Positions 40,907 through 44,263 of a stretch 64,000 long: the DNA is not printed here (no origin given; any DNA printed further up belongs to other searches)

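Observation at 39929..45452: Radical SAM/SPASM enzyme translationally coupled to an MFP-RND efflux pair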

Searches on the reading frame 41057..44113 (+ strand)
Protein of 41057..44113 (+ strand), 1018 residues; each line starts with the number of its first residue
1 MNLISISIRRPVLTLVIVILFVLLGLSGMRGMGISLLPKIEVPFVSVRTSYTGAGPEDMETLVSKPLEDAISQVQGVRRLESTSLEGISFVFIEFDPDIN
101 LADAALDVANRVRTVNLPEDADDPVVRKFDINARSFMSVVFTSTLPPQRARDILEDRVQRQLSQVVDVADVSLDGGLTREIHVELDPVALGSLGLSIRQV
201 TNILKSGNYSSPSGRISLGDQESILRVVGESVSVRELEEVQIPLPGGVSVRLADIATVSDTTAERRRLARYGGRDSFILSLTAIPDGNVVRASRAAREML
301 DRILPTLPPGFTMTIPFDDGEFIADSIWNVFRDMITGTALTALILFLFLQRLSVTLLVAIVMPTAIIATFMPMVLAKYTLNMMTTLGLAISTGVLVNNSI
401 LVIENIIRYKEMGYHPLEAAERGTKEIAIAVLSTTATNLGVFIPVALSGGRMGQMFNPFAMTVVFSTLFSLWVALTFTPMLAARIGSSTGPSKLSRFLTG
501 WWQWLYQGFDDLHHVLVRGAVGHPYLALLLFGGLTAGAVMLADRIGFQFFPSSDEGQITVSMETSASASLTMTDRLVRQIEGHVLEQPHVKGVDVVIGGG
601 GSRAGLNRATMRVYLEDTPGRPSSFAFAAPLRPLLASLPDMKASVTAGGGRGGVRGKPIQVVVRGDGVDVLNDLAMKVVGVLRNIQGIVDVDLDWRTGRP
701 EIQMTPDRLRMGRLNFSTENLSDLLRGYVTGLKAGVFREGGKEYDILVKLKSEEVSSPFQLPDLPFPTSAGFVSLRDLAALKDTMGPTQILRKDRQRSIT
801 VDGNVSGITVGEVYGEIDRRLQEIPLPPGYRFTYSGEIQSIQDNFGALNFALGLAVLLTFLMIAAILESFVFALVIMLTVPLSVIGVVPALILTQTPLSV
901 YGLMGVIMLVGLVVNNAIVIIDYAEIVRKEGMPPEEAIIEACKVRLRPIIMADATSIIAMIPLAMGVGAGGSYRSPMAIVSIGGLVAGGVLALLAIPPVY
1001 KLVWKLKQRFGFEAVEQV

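Call 7: search_protein_families(library=ncbifam, proteins=[window:41057-44113:+], max_evalue=0.001)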
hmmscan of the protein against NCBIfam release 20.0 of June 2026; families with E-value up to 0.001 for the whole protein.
window:41057-44113:+ (1018 aa): 15 families
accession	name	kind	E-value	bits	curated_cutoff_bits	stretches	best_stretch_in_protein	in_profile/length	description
NF033617.1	RND_permease_2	subfamily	6.4e-204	679.9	1250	1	6-1003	3-1007/1009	multidrug efflux RND transporter permease subunit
NF000282.2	RND_permease_1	subfamily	3.8e-148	495.2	1250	1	8-1003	5-1027/1029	multidrug efflux RND transporter permease subunit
TIGR00915.1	2A0602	subfamily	3.4e-129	432.4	940.35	1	7-1006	5-1031/1050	efflux RND transporter permease subunit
NF007798.0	PRK10503.1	equivalog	3.6e-128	428.8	1584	1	8-1008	17-1027/1040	MdtB/MuxB family multidrug efflux RND transporter permease subunit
NF007905.0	PRK10614.1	equivalog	9.4e-124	414.2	1774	1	1-1013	1-1018/1025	multidrug efflux RND transporter permease subunit MdtC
NF007133.0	PRK09579.1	equivalog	8.3e-114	381.2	1763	1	1-1007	1-1006/1017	multidrug efflux RND transporter permease subunit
TIGR00914.1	2A0601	subfamily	1.6e-113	380.4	701.45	2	652-1008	678-1040/1051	CusA/CzcA family heavy metal efflux RND transporter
NF007131.0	PRK09577.1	equivalog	2.2e-93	313.7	1768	1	7-1006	5-1025/1045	multidrug efflux RND transporter permease subunit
NF007842.1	PRK10555.1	equivalog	1e-82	278.5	1854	1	7-1004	5-1027/1036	multidrug efflux RND transporter permease AcrD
NF000037.1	RND_perm_OqxB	exception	3.6e-68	230.3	2200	2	4-582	4-604/1050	multidrug efflux RND transporter permease subunit OqxB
NF011706.2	PRK15127.1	equivalog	6.3e-68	229.6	2150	2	7-622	5-638/1049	multidrug efflux RND transporter permease subunit AcrB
TIGR00916.1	2A0604s01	subfamily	2.6e-08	33.8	148.6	1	843-965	80-206/231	SecD/SecF family protein translocase subunit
NF009583.0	PRK13024.1-3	subfamily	3e-08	32.2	721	2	324-488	275-434/755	protein translocase subunit SecDF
NF009580.0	PRK13023.1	equivalog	0.00043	18.6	1153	1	341-489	308-451/775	protein translocase subunit SecDF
TIGR01129.1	secD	equivalog_domain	0.00061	19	244.4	0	325-481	245-396/397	protein translocase subunit SecD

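Call 8: search_protein_families(library=pfam, proteins=[window:41057-44113:+], max_evalue=0.001)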
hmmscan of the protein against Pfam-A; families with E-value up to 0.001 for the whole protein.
window:41057-44113:+ (1018 aa): 1 family
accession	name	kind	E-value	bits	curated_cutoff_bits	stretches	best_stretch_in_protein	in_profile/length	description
PF00873.25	ACR_tran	-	4.2e-225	750.2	28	1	4-1003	2-1020/1021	AcrB/AcrD/AcrF family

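Call 45: search_solved_structures(query=window:41057-44113:+, max_evalue=1e-20, show_alignments=2)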
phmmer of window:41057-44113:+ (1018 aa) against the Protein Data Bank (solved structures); distinct sequences matched with E-value up to 1e-20: 80 (the best 60 are shown).
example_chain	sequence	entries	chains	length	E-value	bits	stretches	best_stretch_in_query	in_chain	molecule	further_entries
9lyq_B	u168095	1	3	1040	5.2e-118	398.9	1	7-1006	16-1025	Multidrug resistance protein MdtB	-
7b8p_A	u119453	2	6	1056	9e-96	325.4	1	3-1001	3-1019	Efflux pump membrane transporter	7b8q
6ows_A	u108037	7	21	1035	1.4e-95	324.7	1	7-1001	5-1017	Efflux pump membrane transporter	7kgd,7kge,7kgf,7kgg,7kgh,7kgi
8yr0_A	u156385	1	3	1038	9.9e-87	295.4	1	5-1006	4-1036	Cation/multidrug efflux pump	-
9j3d_J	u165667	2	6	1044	6e-85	289.5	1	8-1006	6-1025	Efflux pump membrane transporter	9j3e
9e9f_B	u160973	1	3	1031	6.4e-84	286.1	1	8-1006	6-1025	Efflux pump membrane transporter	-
8z1u_A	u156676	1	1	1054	1e-83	285.4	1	8-1006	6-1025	Efflux pump membrane transporter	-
8f3e_A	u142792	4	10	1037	1.3e-82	281.8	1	7-1004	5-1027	Efflux pump membrane transporter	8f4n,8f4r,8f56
7wlv_A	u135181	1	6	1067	2.4e-82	280.9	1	1-1003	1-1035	Efflux pump membrane transporter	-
22xk_B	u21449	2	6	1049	1.6e-79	271.6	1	7-1004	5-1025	MexBYB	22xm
7wls_A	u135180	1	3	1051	9.1e-79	269.1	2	7-624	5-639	Efflux pump membrane transporter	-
7m4p_A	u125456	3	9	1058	2.3e-78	267.7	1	7-1004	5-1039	Efflux pump membrane transporter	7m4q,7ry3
9qpr_C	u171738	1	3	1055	8.5e-78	265.9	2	7-615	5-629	Multidrug resistance protein MdtF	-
9lyj_C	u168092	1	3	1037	1.2e-77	265.4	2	7-615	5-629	Multidrug resistance protein MdtF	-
3w9i_A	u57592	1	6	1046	1.3e-77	265.2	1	7-1004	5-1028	Multidrug resistance protein MexB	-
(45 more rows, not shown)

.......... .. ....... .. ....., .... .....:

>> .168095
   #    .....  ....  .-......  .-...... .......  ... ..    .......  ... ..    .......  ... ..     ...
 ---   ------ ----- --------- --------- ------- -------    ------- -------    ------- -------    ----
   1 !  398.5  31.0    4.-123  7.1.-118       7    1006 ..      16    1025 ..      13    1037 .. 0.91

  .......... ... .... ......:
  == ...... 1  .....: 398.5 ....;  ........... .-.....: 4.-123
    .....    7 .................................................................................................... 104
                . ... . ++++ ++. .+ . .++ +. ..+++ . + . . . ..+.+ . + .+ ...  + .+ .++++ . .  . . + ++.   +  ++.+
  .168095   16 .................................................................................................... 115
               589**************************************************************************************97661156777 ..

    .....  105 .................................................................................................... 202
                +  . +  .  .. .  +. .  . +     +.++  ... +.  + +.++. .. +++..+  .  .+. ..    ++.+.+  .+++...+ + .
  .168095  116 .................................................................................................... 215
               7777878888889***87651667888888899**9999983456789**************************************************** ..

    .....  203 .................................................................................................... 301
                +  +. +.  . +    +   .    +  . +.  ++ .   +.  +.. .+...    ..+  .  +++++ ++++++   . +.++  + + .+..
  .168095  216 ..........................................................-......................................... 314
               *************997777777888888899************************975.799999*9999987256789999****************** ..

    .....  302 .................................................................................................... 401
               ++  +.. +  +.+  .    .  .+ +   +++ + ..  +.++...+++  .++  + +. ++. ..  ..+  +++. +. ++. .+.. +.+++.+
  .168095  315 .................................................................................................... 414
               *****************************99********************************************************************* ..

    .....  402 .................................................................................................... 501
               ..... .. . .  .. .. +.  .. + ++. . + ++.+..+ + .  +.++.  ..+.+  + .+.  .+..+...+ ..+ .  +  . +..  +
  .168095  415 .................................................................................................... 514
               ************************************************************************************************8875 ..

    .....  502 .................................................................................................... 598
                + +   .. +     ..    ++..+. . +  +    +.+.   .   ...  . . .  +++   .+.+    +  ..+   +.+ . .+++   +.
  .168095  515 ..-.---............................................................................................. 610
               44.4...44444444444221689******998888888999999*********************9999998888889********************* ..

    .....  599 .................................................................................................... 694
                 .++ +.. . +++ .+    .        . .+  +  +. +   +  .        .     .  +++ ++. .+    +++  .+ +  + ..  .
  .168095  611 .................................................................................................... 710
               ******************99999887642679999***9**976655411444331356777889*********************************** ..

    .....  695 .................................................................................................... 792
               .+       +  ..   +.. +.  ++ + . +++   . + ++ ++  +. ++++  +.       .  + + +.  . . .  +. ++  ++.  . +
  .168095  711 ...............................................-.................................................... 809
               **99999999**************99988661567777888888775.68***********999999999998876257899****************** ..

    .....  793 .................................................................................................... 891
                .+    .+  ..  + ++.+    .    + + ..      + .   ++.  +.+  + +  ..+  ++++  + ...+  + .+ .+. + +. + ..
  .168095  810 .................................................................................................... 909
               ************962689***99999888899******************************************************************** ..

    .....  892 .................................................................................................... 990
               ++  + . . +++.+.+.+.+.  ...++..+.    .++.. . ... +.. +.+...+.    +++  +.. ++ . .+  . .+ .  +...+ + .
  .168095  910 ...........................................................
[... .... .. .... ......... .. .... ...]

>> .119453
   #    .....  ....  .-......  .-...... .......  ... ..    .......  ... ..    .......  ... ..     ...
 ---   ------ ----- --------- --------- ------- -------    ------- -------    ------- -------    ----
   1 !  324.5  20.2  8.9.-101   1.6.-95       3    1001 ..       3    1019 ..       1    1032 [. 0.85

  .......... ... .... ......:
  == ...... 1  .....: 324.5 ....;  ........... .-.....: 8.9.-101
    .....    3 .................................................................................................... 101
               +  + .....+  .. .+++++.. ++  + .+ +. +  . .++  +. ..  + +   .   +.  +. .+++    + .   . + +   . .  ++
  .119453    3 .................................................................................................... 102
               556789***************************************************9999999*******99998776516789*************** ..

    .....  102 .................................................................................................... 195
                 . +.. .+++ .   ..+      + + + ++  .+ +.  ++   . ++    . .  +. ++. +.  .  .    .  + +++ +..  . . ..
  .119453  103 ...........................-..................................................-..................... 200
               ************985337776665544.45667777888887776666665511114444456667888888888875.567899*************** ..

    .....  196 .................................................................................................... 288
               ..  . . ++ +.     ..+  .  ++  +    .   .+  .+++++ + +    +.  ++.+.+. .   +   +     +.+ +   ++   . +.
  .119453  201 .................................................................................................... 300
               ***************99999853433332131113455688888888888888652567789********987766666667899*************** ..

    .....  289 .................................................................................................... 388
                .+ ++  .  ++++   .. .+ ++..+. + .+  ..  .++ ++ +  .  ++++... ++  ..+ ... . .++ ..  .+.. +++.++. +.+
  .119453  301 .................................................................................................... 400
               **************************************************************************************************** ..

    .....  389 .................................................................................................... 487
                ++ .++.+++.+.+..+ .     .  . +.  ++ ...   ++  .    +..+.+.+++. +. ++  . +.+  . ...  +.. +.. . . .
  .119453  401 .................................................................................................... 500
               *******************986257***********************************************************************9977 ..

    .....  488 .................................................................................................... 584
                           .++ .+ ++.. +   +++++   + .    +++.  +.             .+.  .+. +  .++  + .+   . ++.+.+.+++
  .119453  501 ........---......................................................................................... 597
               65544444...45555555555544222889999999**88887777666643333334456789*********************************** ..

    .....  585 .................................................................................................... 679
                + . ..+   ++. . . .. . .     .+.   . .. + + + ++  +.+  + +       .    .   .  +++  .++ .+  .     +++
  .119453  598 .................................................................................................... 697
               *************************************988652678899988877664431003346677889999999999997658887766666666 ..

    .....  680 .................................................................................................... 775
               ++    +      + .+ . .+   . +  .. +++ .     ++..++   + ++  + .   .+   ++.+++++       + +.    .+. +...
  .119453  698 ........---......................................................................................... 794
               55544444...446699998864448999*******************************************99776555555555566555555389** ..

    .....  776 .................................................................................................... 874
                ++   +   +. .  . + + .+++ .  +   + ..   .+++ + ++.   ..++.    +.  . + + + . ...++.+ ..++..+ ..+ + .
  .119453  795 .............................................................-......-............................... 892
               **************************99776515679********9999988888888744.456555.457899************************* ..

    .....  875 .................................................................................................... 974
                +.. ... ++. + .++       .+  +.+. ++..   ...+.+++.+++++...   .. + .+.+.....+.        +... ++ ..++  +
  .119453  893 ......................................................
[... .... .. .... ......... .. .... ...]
